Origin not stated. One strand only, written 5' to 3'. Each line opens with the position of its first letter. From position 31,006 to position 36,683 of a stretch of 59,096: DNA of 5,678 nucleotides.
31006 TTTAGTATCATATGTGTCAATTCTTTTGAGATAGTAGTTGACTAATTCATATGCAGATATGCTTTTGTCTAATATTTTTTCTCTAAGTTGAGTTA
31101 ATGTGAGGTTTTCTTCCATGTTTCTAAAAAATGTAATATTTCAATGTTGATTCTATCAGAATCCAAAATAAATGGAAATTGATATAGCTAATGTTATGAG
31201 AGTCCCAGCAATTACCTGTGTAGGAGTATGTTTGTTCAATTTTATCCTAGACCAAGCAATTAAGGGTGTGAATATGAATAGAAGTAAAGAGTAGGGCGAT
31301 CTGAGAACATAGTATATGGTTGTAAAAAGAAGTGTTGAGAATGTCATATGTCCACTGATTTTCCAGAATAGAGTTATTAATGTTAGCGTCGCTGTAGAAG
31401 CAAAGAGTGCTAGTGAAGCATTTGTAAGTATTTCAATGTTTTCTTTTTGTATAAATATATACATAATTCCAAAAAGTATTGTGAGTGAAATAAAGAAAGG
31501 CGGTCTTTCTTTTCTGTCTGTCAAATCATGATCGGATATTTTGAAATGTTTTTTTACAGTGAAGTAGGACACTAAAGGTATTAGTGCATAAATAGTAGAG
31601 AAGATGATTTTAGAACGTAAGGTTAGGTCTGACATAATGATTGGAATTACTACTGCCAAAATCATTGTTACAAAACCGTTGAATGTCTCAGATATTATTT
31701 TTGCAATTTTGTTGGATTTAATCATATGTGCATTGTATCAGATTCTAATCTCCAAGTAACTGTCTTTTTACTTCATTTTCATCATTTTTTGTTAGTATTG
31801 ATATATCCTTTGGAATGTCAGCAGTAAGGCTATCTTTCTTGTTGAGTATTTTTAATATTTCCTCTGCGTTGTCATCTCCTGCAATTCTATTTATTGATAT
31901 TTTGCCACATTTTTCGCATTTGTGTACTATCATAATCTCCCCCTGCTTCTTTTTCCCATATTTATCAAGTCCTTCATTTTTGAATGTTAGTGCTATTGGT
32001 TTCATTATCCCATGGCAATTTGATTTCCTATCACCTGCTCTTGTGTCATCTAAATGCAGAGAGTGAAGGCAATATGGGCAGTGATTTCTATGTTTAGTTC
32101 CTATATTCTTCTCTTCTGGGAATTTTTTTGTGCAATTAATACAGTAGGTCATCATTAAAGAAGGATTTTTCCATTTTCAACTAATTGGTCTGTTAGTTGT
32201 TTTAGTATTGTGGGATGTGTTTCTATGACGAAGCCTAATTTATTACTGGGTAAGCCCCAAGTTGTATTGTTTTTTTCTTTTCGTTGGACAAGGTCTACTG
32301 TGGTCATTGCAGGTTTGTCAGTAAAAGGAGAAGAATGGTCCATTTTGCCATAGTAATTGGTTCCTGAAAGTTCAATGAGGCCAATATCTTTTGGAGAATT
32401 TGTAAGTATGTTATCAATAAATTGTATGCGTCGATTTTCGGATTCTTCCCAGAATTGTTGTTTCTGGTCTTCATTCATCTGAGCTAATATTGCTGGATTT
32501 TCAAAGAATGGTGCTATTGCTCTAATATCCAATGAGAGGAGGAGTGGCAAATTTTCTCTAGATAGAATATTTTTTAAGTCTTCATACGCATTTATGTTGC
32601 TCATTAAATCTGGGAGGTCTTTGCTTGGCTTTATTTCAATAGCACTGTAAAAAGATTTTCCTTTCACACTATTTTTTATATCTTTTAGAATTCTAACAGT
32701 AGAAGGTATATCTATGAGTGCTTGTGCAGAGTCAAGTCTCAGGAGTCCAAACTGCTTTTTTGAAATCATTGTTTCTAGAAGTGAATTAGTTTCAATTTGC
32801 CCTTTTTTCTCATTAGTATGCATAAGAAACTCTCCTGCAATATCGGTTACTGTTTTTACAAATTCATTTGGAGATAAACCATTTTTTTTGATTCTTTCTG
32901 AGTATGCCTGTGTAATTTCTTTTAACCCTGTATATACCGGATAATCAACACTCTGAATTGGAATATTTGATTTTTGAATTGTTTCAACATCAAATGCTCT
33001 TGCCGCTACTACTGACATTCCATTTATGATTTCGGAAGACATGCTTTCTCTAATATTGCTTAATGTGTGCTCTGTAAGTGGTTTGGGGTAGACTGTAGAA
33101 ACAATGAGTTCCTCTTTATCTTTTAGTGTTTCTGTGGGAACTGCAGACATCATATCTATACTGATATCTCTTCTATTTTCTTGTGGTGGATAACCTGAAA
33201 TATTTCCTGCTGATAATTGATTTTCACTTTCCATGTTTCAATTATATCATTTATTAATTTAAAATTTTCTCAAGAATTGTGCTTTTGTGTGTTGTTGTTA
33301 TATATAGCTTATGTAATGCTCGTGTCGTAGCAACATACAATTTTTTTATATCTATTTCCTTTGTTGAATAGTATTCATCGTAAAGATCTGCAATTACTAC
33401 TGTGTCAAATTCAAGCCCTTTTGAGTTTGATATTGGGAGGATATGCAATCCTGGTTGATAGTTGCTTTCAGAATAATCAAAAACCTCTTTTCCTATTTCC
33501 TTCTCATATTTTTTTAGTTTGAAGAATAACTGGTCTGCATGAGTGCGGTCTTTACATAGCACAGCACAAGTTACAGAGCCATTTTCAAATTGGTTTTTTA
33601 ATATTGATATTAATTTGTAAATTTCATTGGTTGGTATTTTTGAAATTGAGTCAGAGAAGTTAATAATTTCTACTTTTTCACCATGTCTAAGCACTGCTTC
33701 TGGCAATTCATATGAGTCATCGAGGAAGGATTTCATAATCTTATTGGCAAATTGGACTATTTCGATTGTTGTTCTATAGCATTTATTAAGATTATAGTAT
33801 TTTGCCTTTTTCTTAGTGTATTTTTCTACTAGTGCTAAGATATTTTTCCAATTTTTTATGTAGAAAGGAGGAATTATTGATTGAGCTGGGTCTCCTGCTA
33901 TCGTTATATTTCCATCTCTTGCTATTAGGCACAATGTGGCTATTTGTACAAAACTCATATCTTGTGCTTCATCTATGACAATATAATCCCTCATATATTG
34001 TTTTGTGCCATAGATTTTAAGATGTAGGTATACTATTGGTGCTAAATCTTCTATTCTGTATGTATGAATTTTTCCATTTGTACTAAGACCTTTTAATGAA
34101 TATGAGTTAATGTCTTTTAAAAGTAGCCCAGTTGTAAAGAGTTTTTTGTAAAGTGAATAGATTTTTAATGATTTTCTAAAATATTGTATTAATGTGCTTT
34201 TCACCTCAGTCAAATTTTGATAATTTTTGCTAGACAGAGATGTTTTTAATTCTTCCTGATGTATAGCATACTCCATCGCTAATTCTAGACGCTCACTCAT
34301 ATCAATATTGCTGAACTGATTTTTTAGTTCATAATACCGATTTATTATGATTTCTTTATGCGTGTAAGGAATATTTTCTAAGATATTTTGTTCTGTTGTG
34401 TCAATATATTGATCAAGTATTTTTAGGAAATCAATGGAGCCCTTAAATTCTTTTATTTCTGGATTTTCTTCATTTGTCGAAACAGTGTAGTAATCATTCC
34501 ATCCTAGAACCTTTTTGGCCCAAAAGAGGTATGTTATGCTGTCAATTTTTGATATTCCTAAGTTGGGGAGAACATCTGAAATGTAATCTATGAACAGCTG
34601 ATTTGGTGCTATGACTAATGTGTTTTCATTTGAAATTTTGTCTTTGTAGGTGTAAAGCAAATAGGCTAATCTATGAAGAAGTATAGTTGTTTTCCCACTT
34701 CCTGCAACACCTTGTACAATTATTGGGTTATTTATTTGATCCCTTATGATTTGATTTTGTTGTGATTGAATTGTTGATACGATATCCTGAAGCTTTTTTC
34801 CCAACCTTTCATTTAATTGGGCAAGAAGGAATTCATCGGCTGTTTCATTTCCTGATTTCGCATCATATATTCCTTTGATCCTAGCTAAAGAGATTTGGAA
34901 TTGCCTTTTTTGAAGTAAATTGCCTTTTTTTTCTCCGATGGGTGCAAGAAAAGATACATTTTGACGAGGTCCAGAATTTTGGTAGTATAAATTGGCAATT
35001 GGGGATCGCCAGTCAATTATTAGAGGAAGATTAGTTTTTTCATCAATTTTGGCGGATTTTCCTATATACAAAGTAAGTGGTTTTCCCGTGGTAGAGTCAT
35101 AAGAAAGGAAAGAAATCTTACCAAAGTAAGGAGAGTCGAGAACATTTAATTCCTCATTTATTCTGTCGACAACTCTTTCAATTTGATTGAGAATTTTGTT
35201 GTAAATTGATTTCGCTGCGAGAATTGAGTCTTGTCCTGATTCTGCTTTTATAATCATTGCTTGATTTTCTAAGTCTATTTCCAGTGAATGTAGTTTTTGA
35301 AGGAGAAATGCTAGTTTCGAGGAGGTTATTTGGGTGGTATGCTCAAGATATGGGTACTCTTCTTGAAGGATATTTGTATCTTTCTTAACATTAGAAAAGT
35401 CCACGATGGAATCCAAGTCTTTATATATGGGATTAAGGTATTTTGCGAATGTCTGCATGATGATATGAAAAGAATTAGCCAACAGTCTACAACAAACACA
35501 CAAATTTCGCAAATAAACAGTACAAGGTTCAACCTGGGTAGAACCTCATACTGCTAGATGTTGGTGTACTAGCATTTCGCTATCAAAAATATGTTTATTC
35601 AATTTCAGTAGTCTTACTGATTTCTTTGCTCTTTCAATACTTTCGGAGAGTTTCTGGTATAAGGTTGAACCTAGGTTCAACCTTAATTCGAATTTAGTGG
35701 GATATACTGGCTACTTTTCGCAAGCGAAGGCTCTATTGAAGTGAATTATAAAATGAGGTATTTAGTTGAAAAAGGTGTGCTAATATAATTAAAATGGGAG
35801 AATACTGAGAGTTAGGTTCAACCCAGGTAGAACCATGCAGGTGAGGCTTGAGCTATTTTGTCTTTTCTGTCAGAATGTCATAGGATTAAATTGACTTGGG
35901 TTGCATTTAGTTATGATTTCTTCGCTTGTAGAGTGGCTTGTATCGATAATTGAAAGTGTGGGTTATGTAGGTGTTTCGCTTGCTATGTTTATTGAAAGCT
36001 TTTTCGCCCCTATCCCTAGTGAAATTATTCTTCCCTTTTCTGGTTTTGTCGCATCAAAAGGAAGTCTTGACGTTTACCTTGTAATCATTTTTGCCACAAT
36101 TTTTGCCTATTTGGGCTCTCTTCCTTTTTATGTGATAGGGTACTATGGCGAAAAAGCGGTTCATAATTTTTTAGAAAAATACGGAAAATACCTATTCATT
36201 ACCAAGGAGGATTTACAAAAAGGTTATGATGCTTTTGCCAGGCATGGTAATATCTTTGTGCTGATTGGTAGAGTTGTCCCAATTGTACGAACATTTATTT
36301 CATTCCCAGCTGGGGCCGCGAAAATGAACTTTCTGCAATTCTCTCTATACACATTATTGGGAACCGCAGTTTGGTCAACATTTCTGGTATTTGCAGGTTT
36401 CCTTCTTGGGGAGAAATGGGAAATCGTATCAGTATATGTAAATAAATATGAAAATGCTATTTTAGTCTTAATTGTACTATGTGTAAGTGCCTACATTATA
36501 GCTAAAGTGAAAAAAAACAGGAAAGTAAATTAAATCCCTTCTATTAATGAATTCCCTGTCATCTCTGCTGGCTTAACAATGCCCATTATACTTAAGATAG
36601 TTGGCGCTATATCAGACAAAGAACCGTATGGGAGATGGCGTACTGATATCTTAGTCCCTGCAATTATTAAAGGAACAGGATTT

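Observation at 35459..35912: Longest non-coding gap in the window carries three paired GGTnnAACC 9-mers with fixed 2-nt spacing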

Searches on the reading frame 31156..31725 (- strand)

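Call 8: search_protein_families(library=pfam, proteins=[window:31156-31725:-])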
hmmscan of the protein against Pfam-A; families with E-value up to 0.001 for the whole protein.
window:31156-31725:- (189 aa): 1 family
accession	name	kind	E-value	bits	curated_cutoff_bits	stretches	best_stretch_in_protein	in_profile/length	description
PF01569.27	PAP2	-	7e-08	32.7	27.2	1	120-186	51-122/130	PAP2 superfamily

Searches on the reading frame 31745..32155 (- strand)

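Call 8: search_protein_families(library=pfam, proteins=[window:31745-32155:-])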
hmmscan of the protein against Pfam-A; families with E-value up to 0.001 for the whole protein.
window:31745-32155:- (136 aa): 2 families
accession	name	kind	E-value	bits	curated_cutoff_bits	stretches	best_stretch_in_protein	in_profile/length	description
PF12647.12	RNHCP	-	1.6e-26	92.5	24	1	4-100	5-89/90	RNHCP domain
PF17979.7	zf-CRD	-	5.5e-05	23.9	26.3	1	4-108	21-117/158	Cysteine rich domain with multizinc binding regions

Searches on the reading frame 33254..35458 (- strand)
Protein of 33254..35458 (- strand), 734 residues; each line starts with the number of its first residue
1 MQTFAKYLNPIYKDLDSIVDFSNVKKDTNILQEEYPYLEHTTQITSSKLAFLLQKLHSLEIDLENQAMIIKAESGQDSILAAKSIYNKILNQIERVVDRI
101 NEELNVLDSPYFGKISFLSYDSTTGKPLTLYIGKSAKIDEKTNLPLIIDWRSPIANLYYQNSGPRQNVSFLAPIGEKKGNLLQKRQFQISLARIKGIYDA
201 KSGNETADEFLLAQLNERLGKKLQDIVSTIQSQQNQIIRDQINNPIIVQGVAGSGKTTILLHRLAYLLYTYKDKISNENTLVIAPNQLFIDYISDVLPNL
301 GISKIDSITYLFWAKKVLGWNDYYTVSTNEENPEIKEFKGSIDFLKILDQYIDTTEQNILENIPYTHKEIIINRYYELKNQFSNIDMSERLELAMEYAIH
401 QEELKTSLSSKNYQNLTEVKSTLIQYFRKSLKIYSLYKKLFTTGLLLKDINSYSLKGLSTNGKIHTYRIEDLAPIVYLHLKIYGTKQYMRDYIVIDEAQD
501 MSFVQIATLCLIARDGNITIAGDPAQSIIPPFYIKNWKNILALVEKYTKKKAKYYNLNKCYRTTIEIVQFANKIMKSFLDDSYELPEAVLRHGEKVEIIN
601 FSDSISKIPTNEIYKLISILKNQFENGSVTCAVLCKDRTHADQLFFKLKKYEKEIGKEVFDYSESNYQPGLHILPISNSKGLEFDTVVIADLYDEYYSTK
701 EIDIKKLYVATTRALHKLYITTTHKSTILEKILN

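Call 8: search_protein_families(library=pfam, proteins=[window:33254-35458:-])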
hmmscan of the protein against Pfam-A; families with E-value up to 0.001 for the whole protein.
window:33254-35458:- (734 aa): 9 families
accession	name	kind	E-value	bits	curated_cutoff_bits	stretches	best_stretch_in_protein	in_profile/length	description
PF00580.27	UvrD-helicase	-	3.2e-11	43.9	23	2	232-283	3-51/271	UvrD/REP helicase N-terminal domain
PF13361.12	UvrD_C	-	3.9e-11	43.4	25.6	2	667-724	283-349/350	UvrD-like helicase C-terminal domain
PF13245.12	AAA_19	-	8.5e-10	39.4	25.1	1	234-528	1-130/134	AAA domain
PF13538.12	UvrD_C_2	-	9.2e-10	38.7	27.4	1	671-720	2-51/52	UvrD-like helicase C-terminal domain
PF01443.25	Viral_helicase1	-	1.1e-08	35.7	21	0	246-266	1-21/228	Viral superfamily 1 RNA helicase core domain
PF13604.12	AAA_30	-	5.4e-05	23.5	27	0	231-260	3-35/191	AAA domain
PF02562.22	PhoH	-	0.00047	20.2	27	0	491-559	121-190/205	PhoH-like protein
PF00270.35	DEAD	-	0.00049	20.3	26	0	234-302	4-70/167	DEAD/DEAH box helicase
PF09848.15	SLFN-g3_helicase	-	0.00088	19.1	24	0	246-292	4-46/354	Schlafen group 3, DNA/RNA helicase domain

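Call 14: find_homologous_proteins(query=window:33254-35458:-, max_evalue=1e-20)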
Query window:33254-35458:- (734 aa): 6367 proteins with E <= 1e-20 among 8000 candidates; the best 120 are listed.
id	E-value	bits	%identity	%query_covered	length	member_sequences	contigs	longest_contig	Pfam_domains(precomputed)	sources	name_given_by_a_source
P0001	0.0e+0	1611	100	100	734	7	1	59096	PF13538.13,PF01443.25,PF13361.13,PF13245.13,PF00580.28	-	-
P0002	0.0e+0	1300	79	100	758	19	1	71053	PF13538.13,PF01443.25,PF13361.13,PF13245.13,PF00580.28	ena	-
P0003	0.0e+0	1064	64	100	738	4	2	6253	PF13538.13,PF01443.25,PF13361.13,PF13245.13,PF00580.28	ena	-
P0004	0.0e+0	1056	63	100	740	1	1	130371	PF13538.13,PF01443.25,PF13604.13,PF13361.13,PF13245.13,PF00580.28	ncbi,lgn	-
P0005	4.2e-287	972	59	100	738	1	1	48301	PF13538.13,PF01443.25,PF13361.13,PF13245.13,PF00580.28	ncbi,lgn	-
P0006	4.0e-283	959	59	98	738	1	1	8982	PF13538.13,PF01443.25,PF13604.13,PF13361.13,PF13245.13,PF00580.28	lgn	-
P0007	5.0e-282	956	57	100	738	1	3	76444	PF13538.13,PF01443.25,PF13604.13,PF13361.13,PF13245.13,PF00580.28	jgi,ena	-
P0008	1.1e-280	951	58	100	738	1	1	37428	PF13538.13,PF01443.25,PF13361.13,PF13245.13,PF00580.28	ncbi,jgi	-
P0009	2.5e-280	950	57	100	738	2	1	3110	PF13538.13,PF01443.25,PF13604.13,PF13361.13,PF13245.13,PF00580.28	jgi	jgi:DNA helicase-2/ATP-dependent DNA helicase PcrA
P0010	6.3e-280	949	57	100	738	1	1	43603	PF13538.13,PF13361.13,PF13245.13,PF00580.28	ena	-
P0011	8.9e-280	948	60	98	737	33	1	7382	PF13538.13,PF01443.25,PF13361.13,PF13245.13,PF00580.28,PF02562.23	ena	-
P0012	5.6e-279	946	58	100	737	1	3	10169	PF13538.13,PF01443.25,PF13604.13,PF13361.13,PF13245.13,PF00580.28,PF02562.23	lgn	-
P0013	5.7e-279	945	59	100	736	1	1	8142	PF13538.13,PF01443.25,PF13361.13,PF13245.13,PF00580.28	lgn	-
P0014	1.1e-278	945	56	100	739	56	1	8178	PF13538.13,PF01443.25,PF13604.13,PF13361.13,PF13245.13,PF00580.28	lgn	-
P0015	9.2e-278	941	58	99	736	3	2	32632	PF13538.13,PF01443.25,PF13604.13,PF13361.13,PF13245.13,PF00580.28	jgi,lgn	-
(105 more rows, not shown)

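Call 15: find_encoding_contigs(protein=P0002, flank=6000, max_places=3)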
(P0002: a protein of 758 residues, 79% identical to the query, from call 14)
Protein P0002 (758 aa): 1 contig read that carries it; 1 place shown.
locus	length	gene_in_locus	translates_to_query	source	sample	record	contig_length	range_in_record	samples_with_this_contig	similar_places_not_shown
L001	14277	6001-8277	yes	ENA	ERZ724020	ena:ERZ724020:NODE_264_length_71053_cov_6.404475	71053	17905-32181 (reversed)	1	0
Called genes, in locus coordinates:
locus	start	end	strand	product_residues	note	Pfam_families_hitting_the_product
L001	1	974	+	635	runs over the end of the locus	PF01841:Transglut_core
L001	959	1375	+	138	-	-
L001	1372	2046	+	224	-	-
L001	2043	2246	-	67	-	PF13560:HTH_31 (weak), PF12844:HTH_19, PF01381:HTH_3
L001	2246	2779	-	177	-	-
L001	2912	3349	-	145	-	PF01245:Ribosomal_L19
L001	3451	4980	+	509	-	PF01676:Metalloenzyme, PF06415:iPGM_N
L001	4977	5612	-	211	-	PF09335:VTT_dom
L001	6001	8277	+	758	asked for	PF00580:UvrD-helicase (weak), PF13245:AAA_19, PF01443:Viral_helicase1 (faint), PF13361:UvrD_C (weak), PF13538:UvrD_C_2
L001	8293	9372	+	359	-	-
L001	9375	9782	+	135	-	PF12647:RNHCP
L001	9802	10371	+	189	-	-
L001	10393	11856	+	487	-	PF01425:Amidase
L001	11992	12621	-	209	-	PF01351:RNase_HII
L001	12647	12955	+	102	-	-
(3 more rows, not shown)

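Call 16: find_encoding_contigs(protein=P0004, flank=6000, max_places=3)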
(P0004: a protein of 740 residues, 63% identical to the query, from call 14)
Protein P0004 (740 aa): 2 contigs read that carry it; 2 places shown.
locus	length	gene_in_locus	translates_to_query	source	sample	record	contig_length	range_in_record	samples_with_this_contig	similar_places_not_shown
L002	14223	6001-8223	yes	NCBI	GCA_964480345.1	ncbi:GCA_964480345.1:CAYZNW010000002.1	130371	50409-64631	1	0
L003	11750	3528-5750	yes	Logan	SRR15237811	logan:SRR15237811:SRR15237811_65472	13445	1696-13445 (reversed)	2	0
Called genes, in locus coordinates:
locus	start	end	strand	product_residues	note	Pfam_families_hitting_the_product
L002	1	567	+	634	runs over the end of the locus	PF01841:Transglut_core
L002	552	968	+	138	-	-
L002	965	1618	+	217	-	-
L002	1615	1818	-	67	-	PF13560:HTH_31 (weak), PF12844:HTH_19, PF01381:HTH_3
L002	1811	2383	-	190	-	-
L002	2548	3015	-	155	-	-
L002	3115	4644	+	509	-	PF01676:Metalloenzyme, PF06415:iPGM_N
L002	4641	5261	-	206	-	PF09335:VTT_dom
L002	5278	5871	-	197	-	PF02643:DUF192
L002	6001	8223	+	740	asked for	PF00580:UvrD-helicase, PF13604:AAA_30 (faint), PF01443:Viral_helicase1 (faint), PF13245:AAA_19, PF13361:UvrD_C (weak), PF13538:UvrD_C_2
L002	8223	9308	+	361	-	-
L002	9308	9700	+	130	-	PF12647:RNHCP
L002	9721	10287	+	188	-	-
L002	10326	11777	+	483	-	PF01425:Amidase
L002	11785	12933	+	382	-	PF00704:Glyco_hydro_18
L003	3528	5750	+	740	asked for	PF00580:UvrD-helicase, PF13604:AAA_30 (faint), PF01443:Viral_helicase1 (faint), PF13245:AAA_19, PF13361:UvrD_C (weak), PF13538:UvrD_C_2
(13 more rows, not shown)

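Call 17: find_encoding_contigs(protein=P0003, flank=6000, max_places=3)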
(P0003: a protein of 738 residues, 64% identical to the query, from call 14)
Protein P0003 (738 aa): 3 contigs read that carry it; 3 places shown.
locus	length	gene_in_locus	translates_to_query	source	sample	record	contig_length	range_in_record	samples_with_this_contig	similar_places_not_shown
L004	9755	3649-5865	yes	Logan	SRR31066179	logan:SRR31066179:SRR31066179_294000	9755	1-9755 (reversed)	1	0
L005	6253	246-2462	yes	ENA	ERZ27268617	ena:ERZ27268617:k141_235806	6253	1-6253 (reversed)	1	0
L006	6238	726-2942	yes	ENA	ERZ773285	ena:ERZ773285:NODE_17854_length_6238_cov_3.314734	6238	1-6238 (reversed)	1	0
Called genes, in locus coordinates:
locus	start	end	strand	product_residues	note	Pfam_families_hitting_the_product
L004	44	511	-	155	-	PF01245:Ribosomal_L19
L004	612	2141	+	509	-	PF01676:Metalloenzyme, PF06415:iPGM_N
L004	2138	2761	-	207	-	PF09335:VTT_dom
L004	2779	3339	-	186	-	PF02643:DUF192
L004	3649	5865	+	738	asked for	PF00580:UvrD-helicase (faint), PF01443:Viral_helicase1 (faint), PF13245:AAA_19, PF13361:UvrD_C (weak), PF13538:UvrD_C_2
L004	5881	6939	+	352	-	-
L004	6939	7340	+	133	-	PF12647:RNHCP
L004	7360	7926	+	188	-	-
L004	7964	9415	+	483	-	PF01425:Amidase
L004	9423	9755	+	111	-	?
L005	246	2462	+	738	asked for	PF00580:UvrD-helicase (faint), PF01443:Viral_helicase1 (faint), PF13245:AAA_19, PF13361:UvrD_C (weak), PF13538:UvrD_C_2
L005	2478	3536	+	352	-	-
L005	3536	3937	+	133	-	PF12647:RNHCP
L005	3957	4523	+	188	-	-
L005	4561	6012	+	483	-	PF01425:Amidase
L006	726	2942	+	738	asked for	PF00580:UvrD-helicase (faint), PF01443:Viral_helicase1 (faint), PF13245:AAA_19, PF13361:UvrD_C (weak), PF13538:UvrD_C_2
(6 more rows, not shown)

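Call 28: find_related_loci(query=A1, collection=metagenome_contigs, flank=6000)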
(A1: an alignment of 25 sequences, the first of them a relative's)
Query A1 (734 aa) in metagenome_contigs; peptide patterns used: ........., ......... (x = any residue, [..] = any of these).
600 stretches matched a pattern (row limit reached: there are more); 561 encode a relative of the query (tblastn E <= 1e-3); the best 80 are kept; 80 distinct loci.
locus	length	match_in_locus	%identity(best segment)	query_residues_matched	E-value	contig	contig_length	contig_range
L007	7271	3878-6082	56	1-734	0e+0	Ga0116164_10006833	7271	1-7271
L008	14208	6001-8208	56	1-733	0e+0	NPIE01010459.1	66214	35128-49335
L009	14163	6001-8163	53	1-720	0e+0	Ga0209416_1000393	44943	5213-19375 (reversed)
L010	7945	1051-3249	52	1-729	0e+0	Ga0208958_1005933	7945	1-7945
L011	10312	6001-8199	52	1-729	0e+0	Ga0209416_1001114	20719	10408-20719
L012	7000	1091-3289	51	1-729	0e+0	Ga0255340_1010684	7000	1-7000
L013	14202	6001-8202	51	1-730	0e+0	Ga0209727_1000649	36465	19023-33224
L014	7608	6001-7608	59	1-533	0e+0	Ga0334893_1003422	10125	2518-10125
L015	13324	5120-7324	56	1-734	0e+0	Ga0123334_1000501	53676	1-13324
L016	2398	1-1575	51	204-726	0e+0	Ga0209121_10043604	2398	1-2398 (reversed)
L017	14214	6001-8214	42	1-730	1e-174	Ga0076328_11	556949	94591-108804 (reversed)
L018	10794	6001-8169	52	1-720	0e+0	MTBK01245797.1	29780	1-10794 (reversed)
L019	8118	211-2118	35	110-720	4e-98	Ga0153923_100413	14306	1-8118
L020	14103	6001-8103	31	39-729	9e-94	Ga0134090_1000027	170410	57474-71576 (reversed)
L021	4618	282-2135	33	110-718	2e-92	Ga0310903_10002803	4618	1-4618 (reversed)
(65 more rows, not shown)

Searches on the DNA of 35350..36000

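Call 11: search_rna_families(source=window, start=35350, end=36000, threshold=evalue, max_evalue=10)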
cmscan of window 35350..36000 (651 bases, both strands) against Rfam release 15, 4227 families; matches with E-value up to 10: 5.
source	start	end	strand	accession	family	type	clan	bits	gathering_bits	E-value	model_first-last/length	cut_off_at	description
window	35646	35697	+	RF03735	mir-1502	Gene; miRNA;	-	19.3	66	2.7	1-59/59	no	mir-1502 microRNA precursor family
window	35835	35909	+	RF01178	snoR77Y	Gene; snRNA; snoRNA; CD-box;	CL00057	15.9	52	5.8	1-85/85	no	Small nucleolar RNA snoR77Y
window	35548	35614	+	RF00344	snoZ267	Gene; snRNA; snoRNA; CD-box;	-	15.8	43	5.4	1-73/73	no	Small nucleolar RNA Z267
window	35452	35486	+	RF00287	SNORD44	Gene; snRNA; snoRNA; CD-box;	CL00060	15.6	40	2.2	1-61/61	no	Small nucleolar RNA SNORD44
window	35744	35826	+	RF02995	IMES-5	Gene; sRNA;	-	15.2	96.1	2.8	1-150/150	no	IMES-5 RNA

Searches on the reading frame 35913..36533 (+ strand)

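Call 8: search_protein_families(library=pfam, proteins=[window:35913-36533:+])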
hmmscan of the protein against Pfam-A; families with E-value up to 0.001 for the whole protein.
window:35913-36533:+ (206 aa): 1 family
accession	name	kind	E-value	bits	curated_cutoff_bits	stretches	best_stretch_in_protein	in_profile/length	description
PF09335.16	VTT_dom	-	1.8e-18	67.6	33.9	1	34-162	1-121/123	VTT domain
